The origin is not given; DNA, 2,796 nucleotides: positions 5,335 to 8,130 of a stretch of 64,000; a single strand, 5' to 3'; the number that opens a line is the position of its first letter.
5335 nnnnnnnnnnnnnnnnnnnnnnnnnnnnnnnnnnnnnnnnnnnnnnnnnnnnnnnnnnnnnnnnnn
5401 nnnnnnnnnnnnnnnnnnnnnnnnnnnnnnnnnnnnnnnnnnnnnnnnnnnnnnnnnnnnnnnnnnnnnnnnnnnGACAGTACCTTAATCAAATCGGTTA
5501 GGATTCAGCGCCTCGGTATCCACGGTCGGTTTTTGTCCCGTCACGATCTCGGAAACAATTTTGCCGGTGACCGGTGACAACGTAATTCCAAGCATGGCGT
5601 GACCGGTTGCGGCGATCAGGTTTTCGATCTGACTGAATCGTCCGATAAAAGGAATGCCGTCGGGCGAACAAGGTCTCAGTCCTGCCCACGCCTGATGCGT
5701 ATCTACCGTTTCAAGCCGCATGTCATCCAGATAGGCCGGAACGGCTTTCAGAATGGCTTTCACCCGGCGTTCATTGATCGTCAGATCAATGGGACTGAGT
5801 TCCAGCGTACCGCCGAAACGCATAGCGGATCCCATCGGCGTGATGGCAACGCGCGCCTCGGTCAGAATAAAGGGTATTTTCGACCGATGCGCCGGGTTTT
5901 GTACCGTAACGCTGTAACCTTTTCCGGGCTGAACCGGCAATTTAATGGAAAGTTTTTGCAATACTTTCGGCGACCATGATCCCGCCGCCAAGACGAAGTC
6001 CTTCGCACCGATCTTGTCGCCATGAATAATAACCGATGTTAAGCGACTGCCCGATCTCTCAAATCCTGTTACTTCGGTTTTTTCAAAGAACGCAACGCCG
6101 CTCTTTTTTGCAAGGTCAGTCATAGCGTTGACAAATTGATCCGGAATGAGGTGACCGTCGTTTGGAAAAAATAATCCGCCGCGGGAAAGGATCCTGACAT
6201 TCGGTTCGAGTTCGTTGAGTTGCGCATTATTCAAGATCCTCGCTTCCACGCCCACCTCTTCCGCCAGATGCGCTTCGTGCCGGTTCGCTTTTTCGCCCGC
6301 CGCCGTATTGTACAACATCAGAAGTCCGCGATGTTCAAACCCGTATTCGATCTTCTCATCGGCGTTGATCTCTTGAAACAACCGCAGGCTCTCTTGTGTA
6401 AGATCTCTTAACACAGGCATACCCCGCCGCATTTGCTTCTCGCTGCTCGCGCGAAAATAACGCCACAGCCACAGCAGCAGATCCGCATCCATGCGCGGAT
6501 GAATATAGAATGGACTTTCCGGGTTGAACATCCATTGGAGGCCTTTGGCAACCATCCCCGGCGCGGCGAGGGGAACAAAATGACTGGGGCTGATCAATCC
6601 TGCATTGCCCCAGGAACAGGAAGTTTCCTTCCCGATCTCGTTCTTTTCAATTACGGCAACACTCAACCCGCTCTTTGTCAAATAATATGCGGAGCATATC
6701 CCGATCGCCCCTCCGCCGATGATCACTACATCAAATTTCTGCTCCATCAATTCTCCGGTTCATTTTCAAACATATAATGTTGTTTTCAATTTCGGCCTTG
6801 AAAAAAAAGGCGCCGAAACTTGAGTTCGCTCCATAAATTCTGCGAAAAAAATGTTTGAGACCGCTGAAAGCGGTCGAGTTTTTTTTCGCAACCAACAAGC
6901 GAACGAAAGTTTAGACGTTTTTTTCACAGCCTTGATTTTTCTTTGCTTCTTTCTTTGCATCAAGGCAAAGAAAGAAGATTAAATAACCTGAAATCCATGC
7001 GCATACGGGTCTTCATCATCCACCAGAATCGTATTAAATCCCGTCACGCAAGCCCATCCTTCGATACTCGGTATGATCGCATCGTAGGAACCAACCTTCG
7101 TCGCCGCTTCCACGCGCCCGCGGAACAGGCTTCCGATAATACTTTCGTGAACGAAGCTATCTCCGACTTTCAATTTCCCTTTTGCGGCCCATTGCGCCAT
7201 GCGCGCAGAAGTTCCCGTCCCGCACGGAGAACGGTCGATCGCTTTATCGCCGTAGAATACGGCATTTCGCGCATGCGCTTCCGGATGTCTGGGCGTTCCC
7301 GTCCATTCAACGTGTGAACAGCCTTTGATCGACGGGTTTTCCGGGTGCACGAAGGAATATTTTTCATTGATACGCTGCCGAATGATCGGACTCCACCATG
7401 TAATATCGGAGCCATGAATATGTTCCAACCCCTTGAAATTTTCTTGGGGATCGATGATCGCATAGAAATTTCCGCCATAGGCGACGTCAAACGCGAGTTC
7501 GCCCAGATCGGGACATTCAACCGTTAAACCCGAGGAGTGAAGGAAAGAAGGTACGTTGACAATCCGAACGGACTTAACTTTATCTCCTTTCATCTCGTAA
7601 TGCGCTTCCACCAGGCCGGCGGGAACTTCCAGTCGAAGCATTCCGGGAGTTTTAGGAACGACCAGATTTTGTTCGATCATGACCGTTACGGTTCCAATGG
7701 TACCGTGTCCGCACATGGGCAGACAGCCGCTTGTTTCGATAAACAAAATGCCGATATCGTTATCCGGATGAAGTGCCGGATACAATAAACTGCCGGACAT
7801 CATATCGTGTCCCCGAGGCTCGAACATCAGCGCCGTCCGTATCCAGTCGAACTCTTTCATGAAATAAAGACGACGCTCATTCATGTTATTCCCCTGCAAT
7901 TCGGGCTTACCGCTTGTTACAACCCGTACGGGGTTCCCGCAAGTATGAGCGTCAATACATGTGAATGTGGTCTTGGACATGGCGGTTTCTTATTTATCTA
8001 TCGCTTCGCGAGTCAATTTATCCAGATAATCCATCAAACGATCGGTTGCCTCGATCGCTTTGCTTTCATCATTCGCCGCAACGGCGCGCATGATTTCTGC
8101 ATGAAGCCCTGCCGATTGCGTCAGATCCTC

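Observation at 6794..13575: Family of five ~190 bp MITE-like elements colonising the intergenic gaps of the hydroxyproline catabolic locus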

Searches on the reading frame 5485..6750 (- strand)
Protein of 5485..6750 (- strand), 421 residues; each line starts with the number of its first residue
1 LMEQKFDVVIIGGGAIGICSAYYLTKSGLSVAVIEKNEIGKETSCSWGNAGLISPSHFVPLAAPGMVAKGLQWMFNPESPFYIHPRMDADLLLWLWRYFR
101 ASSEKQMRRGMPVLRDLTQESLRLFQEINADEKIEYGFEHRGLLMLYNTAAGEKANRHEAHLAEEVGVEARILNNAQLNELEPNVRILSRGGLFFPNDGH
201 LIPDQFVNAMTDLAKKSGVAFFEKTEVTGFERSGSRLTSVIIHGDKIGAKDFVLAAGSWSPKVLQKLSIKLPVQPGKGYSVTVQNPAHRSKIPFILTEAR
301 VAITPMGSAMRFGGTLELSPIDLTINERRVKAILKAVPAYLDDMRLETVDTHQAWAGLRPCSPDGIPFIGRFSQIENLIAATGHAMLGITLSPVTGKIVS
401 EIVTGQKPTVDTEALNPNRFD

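Call 6: search_protein_families(library=pfam, proteins=[window:5485-6750:-])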
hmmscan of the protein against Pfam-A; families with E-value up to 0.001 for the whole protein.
window:5485-6750:- (421 aa): 10 families
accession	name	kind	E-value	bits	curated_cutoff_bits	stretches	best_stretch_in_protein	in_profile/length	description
PF01266.30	DAO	-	4.3e-73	247.3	27.9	1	7-401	1-352/353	FAD dependent oxidoreductase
PF03486.20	HI0933_like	-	2.7e-08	34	50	1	7-41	2-37/244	HI0933-like protein Rossmann domain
PF00070.33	Pyr_redox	-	8.3e-08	33.1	22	0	8-37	2-31/82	Pyridine nucleotide-disulphide oxidoreductase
PF13738.12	Pyr_redox_3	-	4.4e-07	29.9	30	1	9-55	1-48/305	Pyridine nucleotide-disulphide oxidoreductase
PF00890.30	FAD_binding_2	-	1e-06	28.7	20.4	1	7-74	1-74/414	FAD binding domain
PF01494.25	FAD_binding_3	-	1.3e-06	28.3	22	0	6-38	2-34/349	FAD binding domain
PF07992.20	Pyr_redox_2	-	2.3e-06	27.7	26.1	0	7-41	2-31/291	Pyridine nucleotide-disulphide oxidoreductase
PF13450.12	NAD_binding_8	-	1.4e-05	25.7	21.9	1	10-38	1-29/68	NAD(P)-binding Rossmann-like domain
PF12831.13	FAD_oxidored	-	1.7e-05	24.8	27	0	7-38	1-32/416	FAD dependent oxidoreductase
PF01946.23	Thi4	-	3.7e-05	23.5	26.2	1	6-37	18-50/235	Thi4 family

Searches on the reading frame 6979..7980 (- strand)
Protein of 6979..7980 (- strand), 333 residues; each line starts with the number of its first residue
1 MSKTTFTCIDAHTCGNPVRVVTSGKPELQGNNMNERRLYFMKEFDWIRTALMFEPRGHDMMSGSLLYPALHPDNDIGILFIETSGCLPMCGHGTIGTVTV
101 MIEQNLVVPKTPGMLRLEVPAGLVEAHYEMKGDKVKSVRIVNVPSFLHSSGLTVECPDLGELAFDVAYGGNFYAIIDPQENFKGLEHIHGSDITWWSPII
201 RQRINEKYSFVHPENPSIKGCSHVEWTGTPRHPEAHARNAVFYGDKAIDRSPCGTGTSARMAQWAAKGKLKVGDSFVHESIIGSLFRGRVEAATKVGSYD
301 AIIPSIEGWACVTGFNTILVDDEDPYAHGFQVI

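Call 6: search_protein_families(library=pfam, proteins=[window:6979-7980:-])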
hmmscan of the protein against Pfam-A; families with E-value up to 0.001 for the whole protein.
window:6979-7980:- (333 aa): 2 families
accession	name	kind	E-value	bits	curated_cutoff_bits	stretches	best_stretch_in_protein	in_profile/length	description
PF05544.16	Pro_racemase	-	2.1e-132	441.6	27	1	8-331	1-325/325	Proline racemase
PF02567.21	PhzC-PhzF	-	2.4e-05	24.4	27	1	87-146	64-120/281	Phenazine biosynthesis-like protein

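Call 9: find_encoding_contigs(protein=window:6979-7980:-, flank=10000, max_places=10)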
Protein window:6979-7980:- (333 aa): no gene with exactly this product is on record in the collection.

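Call 25: find_homologous_proteins(query=window:6979-7980:-, max_evalue=1e-60)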
Query window:6979-7980:- (333 aa): 8000 proteins with E <= 1e-60 among 8000 candidates; the best 120 are listed.
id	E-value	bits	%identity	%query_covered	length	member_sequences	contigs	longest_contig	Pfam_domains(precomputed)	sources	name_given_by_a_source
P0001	8.4e-204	695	88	100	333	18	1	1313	PF05544.17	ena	-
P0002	1.9e-198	677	85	100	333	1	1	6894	PF05544.17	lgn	-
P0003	1.9e-192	657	81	100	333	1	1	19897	PF05544.17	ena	-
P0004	4.1e-191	653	80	100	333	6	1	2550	PF05544.17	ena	-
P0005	2.9e-180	617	77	100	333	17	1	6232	PF05544.17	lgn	-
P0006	2.8e-179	614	75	100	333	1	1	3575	PF05544.17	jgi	jgi:4-hydroxyproline epimerase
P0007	3.8e-179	613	77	100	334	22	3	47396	PF05544.17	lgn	-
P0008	5.0e-179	613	76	100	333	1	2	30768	PF02567.22,PF05544.17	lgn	-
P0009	6.9e-179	613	76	100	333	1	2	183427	PF02567.22,PF05544.17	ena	-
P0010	7.0e-179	613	77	100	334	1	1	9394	PF05544.17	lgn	-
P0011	7.3e-179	613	75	100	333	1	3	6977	PF05544.17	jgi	jgi:4-hydroxyproline epimerase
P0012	9.5e-179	612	76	100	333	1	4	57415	PF02567.22,PF05544.17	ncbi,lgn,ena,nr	ncbi:MAG: 4-hydroxyproline epimerase [Bacteroidetes bacterium]|nr:4-hydroxyproline epimerase [Bacter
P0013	1.3e-178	612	76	100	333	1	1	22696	PF02567.22,PF05544.17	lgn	-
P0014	2.4e-178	611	77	100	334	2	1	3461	PF05544.17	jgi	jgi:4-hydroxyproline epimerase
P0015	2.7e-178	611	77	100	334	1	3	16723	PF05544.17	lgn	-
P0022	3.2e-177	607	83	90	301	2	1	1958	PF05544.17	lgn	-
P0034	2.4e-175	601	81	92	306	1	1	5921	PF05544.17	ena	-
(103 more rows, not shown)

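Call 27: find_encoding_contigs(protein=P0002, flank=10000, max_places=3)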
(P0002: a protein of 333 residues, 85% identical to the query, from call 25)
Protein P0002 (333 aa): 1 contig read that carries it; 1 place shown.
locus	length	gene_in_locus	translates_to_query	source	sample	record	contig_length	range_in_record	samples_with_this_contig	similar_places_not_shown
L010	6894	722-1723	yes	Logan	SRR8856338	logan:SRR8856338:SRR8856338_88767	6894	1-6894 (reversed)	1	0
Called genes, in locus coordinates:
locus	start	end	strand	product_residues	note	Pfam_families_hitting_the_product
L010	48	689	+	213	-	PF00392:GntR, PF07729:FCD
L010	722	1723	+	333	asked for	PF05544:Pro_racemase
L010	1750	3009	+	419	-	PF00890:FAD_binding_2, PF01266:DAO, PF01494:FAD_binding_3 (faint), PF01946:Thi4 (weak), PF03486:HI0933_like (faint), PF12831:FAD_oxidored (faint), PF13450:NAD_binding_8 (weak), PF13738:Pyr_redox_3 (weak)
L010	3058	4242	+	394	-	PF00557:Peptidase_M24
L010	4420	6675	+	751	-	PF00384:Molybdopterin, PF01568:Molydop_binding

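Call 28: find_encoding_contigs(protein=P0003, flank=10000, max_places=3)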
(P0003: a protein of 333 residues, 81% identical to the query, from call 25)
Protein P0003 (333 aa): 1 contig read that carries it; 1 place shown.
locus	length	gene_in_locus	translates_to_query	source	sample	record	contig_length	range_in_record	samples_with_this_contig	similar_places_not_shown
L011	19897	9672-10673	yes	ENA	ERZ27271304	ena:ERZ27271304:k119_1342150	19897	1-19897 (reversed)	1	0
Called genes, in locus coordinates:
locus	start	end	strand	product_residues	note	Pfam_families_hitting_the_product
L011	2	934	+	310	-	?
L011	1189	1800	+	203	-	-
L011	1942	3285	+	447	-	PF13401:AAA_22 (faint), PF13638:PIN_4, PF02562:PhoH, PF13604:AAA_30 (faint), PF13245:AAA_19 (faint)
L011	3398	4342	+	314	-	PF01007:IRK (weak), PF07885:Ion_trans_2, PF17655:IRK_C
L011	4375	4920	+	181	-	PF12867:DinB_2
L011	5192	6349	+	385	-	PF07690:MFS_1, PF12832:MFS_1_like, PF07690:MFS_1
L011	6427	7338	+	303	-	PF00701:DHDPS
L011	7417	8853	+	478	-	PF00171:Aldedh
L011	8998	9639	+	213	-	PF00392:GntR, PF07729:FCD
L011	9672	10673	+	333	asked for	PF05544:Pro_racemase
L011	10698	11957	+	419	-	PF00070:Pyr_redox (faint), PF00890:FAD_binding_2 (weak), PF01266:DAO, PF01494:FAD_binding_3 (faint), PF03486:HI0933_like (faint), PF12831:FAD_oxidored (faint), PF13450:NAD_binding_8 (faint), PF13738:Pyr_redox_3 (weak)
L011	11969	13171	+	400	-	PF00557:Peptidase_M24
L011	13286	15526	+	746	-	PF00384:Molybdopterin, PF01568:Molydop_binding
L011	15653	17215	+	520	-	PF07719:TPR_2 (faint), PF13371:TPR_9 (faint), PF03783:CsgG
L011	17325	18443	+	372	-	PF03349:Toluene_X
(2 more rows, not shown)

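Call 44: find_encoding_contigs(protein=P0001, flank=10000, max_places=3)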
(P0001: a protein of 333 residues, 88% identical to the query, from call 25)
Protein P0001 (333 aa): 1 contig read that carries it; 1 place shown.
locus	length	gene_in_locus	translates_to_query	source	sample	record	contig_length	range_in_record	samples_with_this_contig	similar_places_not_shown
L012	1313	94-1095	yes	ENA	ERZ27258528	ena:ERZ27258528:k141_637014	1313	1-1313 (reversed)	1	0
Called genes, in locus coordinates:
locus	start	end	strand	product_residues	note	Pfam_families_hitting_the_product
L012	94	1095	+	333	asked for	PF05544:Pro_racemase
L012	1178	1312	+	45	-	?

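Call 45: find_encoding_contigs(protein=P0034, flank=10000, max_places=3)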
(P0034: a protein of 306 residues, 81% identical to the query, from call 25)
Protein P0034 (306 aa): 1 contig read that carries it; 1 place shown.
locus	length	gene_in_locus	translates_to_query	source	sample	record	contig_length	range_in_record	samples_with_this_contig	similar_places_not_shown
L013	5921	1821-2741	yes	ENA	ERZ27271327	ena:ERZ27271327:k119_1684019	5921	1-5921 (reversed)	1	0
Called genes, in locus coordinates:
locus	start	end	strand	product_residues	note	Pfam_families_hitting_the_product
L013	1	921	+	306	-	?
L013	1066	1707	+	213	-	PF00392:GntR, PF07729:FCD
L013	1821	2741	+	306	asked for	PF05544:Pro_racemase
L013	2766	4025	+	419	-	PF00070:Pyr_redox (faint), PF00890:FAD_binding_2 (weak), PF01266:DAO, PF01494:FAD_binding_3 (faint), PF03486:HI0933_like (faint), PF12831:FAD_oxidored (faint), PF13450:NAD_binding_8 (faint), PF13738:Pyr_redox_3 (weak)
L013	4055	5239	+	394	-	PF00557:Peptidase_M24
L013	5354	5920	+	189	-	?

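Call 46: find_encoding_contigs(protein=P0022, flank=10000, max_places=3)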
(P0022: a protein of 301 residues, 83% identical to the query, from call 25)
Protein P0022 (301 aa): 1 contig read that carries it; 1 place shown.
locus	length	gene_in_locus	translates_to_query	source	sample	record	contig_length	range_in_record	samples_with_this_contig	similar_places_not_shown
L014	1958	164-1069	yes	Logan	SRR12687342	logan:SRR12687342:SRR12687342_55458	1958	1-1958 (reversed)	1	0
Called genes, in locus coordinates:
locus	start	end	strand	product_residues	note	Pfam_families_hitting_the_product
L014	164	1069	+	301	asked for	PF05544:Pro_racemase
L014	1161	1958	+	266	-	?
